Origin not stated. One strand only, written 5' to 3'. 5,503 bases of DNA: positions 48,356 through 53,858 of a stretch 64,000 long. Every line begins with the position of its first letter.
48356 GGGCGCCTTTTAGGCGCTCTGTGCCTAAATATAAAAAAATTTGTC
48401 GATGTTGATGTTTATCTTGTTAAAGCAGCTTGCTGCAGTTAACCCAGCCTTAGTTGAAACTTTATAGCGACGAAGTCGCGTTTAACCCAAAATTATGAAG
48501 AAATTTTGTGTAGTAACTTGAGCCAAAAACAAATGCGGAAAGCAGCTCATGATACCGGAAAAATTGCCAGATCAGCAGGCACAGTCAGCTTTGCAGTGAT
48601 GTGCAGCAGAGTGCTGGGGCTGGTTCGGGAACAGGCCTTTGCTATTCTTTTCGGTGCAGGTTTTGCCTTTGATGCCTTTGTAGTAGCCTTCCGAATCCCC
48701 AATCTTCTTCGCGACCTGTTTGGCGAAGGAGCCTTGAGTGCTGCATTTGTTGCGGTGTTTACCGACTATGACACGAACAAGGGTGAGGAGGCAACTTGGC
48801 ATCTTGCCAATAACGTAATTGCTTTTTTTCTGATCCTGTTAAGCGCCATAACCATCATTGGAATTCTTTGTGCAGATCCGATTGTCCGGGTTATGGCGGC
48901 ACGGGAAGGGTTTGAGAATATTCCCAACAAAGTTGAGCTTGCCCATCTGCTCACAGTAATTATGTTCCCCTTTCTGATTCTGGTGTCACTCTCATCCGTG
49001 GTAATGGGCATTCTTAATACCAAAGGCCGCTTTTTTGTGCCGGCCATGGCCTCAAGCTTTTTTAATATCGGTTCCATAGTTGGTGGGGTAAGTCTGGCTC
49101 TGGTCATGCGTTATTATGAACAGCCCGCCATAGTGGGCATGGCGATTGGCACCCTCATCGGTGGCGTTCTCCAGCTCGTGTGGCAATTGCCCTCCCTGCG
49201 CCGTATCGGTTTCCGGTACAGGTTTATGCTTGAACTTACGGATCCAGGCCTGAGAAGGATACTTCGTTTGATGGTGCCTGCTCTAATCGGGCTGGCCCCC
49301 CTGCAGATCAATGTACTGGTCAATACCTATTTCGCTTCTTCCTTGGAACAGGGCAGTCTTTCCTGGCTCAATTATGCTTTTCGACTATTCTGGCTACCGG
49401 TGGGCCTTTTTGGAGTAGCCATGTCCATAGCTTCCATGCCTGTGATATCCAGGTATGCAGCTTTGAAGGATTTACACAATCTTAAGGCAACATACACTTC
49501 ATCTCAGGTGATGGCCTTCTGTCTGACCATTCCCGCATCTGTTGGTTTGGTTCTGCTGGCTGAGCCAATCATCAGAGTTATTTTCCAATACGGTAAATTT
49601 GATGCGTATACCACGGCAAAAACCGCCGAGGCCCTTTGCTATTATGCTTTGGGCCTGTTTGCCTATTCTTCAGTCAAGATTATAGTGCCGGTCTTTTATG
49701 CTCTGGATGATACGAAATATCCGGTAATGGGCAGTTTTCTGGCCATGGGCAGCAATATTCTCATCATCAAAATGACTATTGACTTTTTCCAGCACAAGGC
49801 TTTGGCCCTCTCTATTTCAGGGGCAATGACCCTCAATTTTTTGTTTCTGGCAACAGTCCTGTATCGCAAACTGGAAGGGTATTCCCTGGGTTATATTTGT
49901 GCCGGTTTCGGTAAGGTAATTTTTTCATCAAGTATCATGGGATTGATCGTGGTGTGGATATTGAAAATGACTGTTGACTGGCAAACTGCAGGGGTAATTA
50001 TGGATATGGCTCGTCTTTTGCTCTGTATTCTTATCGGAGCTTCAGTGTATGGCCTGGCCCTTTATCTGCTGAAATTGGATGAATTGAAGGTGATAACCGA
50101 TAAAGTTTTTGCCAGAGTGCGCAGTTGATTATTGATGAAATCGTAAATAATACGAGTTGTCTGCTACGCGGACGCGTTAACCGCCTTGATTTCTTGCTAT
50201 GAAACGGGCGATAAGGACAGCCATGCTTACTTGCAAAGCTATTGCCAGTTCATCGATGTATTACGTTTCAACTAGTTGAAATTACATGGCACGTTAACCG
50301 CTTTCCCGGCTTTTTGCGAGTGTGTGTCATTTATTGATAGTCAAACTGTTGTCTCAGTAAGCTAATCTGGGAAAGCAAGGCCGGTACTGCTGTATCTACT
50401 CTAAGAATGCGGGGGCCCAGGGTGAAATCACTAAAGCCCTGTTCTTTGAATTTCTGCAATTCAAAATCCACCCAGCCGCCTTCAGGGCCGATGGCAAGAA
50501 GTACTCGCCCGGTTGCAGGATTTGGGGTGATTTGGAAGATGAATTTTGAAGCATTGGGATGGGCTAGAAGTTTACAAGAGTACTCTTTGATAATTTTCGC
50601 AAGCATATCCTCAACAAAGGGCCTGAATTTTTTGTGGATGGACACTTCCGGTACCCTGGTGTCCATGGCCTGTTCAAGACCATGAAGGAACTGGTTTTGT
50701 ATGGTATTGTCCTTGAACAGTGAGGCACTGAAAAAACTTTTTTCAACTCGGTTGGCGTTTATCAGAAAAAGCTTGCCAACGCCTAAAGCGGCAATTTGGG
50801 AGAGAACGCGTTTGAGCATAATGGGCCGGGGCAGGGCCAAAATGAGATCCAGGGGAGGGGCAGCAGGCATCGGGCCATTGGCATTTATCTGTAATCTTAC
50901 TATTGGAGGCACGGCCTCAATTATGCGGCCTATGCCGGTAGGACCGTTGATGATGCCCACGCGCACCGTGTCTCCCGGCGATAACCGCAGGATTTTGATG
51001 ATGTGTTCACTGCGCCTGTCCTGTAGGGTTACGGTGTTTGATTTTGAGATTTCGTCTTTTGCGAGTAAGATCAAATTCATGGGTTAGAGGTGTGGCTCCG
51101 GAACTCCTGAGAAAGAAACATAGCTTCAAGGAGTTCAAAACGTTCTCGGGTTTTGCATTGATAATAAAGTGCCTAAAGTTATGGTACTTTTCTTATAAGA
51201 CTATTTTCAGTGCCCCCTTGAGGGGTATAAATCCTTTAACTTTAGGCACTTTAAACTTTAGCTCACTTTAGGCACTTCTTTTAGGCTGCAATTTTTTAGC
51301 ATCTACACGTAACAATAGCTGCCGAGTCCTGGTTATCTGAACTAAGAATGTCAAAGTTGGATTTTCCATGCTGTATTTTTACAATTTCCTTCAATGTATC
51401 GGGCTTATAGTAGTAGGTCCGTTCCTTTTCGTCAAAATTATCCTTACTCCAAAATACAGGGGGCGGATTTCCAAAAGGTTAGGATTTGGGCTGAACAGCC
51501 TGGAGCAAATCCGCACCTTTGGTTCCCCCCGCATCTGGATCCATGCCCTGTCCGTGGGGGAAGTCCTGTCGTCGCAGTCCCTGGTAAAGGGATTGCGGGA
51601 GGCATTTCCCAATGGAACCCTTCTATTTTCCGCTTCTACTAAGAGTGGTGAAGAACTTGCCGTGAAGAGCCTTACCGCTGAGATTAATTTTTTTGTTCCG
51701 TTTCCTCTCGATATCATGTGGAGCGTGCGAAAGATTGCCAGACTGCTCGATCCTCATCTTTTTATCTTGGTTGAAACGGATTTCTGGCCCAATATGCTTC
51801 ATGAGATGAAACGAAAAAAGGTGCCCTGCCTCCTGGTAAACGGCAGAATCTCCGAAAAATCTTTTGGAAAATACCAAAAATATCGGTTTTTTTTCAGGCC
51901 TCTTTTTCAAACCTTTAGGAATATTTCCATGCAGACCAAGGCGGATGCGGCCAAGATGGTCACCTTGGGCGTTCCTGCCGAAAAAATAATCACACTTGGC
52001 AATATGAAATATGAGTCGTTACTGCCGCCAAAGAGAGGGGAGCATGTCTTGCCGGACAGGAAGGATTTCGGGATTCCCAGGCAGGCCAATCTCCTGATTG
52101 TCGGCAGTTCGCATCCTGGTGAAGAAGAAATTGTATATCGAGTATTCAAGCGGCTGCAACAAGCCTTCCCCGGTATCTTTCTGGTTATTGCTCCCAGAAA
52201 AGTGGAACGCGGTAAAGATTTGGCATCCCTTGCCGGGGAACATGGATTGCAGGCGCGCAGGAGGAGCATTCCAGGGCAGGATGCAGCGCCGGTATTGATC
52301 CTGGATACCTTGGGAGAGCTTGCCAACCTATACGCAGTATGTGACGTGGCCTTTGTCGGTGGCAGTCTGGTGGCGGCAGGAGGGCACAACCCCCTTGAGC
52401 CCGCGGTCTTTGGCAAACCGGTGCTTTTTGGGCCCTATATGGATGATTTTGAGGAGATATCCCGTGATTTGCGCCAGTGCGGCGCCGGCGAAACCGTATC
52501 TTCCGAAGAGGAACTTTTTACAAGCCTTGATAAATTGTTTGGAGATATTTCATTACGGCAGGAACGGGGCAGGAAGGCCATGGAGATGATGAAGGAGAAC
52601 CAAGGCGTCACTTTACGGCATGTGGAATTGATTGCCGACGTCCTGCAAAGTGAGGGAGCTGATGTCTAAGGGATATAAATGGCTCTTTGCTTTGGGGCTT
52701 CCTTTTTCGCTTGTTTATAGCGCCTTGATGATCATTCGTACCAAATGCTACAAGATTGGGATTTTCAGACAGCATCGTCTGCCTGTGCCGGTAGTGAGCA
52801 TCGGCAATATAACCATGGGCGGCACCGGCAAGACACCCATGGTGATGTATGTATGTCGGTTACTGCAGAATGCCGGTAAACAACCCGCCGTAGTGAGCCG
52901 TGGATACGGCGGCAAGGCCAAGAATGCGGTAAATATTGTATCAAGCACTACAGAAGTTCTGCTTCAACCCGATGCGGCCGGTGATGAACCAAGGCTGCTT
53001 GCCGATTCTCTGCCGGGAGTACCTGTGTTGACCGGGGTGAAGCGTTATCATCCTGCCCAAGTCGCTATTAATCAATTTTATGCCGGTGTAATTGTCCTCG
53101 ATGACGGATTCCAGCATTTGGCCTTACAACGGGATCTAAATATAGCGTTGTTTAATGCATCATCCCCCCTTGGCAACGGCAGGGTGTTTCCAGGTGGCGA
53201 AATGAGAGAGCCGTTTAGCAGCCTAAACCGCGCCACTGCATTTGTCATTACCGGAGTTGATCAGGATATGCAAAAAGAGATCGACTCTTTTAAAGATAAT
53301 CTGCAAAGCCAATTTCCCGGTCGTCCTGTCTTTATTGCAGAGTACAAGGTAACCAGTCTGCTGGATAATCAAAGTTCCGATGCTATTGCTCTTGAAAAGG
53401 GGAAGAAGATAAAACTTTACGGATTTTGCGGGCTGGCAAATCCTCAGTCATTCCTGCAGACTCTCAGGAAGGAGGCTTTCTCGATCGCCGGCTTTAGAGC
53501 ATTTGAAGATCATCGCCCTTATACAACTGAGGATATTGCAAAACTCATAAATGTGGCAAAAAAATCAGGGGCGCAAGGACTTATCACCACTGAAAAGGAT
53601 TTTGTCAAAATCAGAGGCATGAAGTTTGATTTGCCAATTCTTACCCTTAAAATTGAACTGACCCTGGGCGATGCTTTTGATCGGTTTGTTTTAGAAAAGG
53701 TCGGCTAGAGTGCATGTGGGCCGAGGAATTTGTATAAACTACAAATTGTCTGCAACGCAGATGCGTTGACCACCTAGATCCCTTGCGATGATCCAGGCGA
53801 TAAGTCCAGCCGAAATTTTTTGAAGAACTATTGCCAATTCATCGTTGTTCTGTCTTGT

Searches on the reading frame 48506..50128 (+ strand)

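Call 34: search_protein_families(library=pfam, proteins=[window:48506-50128:+], max_evalue=0.001)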
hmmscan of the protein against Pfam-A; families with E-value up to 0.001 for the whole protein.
window:48506-50128:+ (540 aa): 2 families
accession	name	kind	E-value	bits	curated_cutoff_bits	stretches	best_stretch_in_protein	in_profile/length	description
PF03023.19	MurJ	-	2.6e-114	382.7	27.4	1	46-495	2-443/451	Lipid II flippase MurJ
PF01554.23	MatE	-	4.7e-11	43.1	24.9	1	271-419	14-157/161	MatE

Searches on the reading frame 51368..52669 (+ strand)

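Call 34: search_protein_families(library=pfam, proteins=[window:51368-52669:+], max_evalue=0.001)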
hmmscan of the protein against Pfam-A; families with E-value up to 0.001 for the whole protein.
window:51368-52669:+ (433 aa): 1 family
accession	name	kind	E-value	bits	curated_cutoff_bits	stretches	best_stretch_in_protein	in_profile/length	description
PF04413.22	Glycos_transf_N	-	1.3e-53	181.6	23.9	1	33-216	2-178/179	3-Deoxy-D-manno-octulosonic-acid transferase (kdotransferase)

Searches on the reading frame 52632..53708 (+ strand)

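Call 34: search_protein_families(library=pfam, proteins=[window:52632-53708:+], max_evalue=0.001)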
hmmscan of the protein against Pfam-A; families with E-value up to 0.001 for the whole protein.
window:52632-53708:+ (358 aa): 1 family
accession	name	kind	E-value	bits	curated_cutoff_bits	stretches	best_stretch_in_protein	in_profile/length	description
PF02606.20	LpxK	-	1.2e-91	307.7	27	1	21-356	4-326/328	Tetraacyldisaccharide-1-P 4'-kinase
